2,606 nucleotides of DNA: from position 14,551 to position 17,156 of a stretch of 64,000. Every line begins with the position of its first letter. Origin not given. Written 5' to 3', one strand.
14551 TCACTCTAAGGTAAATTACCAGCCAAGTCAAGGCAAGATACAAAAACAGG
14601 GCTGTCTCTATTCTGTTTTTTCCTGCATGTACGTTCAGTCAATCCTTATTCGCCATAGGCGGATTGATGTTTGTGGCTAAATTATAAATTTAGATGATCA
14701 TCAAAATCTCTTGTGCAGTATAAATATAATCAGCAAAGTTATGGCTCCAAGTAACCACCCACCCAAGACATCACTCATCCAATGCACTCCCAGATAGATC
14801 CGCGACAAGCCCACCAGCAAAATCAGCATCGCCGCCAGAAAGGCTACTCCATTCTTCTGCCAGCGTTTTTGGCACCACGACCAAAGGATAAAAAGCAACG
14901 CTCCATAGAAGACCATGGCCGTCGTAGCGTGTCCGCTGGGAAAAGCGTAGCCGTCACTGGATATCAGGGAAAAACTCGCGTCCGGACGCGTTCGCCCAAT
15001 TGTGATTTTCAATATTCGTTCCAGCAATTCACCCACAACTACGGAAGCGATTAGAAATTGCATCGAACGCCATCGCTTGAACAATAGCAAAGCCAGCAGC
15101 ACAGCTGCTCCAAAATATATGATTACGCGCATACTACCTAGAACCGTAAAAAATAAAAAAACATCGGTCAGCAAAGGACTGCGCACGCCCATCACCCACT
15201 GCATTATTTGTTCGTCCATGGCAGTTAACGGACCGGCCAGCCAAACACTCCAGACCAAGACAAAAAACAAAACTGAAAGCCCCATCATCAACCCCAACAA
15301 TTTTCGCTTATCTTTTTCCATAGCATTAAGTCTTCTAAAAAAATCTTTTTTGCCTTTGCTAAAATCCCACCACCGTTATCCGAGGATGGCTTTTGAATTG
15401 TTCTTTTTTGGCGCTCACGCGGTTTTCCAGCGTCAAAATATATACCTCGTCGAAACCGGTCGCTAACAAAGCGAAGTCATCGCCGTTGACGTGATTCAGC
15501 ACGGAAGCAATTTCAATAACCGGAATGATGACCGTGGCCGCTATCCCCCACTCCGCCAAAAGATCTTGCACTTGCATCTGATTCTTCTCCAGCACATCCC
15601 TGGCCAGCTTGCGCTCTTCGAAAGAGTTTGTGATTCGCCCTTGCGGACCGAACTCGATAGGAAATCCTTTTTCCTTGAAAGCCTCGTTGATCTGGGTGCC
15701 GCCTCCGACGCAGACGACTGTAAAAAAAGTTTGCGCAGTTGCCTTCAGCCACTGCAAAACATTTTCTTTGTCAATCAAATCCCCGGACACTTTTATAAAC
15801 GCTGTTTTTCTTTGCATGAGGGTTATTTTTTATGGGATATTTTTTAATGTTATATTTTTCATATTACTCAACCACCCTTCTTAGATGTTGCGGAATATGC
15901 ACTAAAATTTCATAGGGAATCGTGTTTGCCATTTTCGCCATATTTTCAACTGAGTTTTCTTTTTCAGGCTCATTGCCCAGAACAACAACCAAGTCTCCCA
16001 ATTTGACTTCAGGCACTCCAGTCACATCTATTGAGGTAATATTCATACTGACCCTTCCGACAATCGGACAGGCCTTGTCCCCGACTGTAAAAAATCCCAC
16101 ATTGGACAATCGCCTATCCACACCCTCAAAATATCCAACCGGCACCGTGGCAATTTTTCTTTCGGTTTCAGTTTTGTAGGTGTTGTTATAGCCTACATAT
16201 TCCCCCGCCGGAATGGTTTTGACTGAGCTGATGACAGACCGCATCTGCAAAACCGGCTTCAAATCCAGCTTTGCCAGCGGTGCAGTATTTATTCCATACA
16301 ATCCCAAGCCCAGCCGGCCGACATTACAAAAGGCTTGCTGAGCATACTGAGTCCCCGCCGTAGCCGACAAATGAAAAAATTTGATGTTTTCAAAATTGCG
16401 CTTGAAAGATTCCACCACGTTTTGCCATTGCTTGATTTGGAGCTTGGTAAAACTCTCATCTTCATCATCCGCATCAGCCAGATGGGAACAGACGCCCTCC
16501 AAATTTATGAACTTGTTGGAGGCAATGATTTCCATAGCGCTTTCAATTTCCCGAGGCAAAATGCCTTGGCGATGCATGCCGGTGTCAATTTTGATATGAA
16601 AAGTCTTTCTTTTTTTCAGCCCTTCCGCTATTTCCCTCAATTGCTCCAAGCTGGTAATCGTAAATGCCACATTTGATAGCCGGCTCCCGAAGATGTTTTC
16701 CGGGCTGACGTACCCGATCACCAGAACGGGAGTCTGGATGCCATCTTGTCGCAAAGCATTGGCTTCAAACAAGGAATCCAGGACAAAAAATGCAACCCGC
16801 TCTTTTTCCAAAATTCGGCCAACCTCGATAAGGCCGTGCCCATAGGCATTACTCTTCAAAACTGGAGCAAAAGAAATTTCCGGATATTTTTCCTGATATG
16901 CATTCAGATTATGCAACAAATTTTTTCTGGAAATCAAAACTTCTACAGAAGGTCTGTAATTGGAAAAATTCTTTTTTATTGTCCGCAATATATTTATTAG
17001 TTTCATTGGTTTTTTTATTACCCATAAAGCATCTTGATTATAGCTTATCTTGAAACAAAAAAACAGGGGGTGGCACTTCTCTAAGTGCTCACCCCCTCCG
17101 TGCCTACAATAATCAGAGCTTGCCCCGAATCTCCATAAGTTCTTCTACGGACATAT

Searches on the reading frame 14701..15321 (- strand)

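Call 67: search_protein_families(library=pfam, proteins=[window:14701-15321:-], max_evalue=0.00001)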
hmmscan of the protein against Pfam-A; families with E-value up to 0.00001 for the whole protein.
window:14701-15321:- (206 aa): 1 family
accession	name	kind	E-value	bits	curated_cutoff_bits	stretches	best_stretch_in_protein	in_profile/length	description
PF01569.27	PAP2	-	2.4e-24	86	27.2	1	90-204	5-126/130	PAP2 superfamily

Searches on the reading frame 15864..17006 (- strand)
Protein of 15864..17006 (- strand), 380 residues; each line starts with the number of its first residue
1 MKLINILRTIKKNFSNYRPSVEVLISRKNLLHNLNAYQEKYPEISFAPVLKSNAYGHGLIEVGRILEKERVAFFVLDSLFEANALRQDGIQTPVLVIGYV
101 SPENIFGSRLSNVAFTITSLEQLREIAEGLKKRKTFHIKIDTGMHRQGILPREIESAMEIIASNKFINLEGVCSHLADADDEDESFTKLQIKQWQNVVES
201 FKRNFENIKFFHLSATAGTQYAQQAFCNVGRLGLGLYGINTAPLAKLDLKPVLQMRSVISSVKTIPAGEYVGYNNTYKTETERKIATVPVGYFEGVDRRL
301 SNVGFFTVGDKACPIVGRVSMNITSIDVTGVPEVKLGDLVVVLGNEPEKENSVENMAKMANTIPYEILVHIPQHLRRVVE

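Call 67: search_protein_families(library=pfam, proteins=[window:15864-17006:-], max_evalue=0.00001)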
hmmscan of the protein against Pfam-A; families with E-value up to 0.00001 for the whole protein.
window:15864-17006:- (380 aa): 2 families
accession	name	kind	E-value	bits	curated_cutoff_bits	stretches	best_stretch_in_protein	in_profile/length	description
PF01168.26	Ala_racemase_N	-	1.3e-49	169.4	24.1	1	25-240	1-219/220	Alanine racemase, N-terminal domain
PF00842.27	Ala_racemase_C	-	5.4e-39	133.1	25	1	252-378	1-126/127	Alanine racemase, C-terminal domain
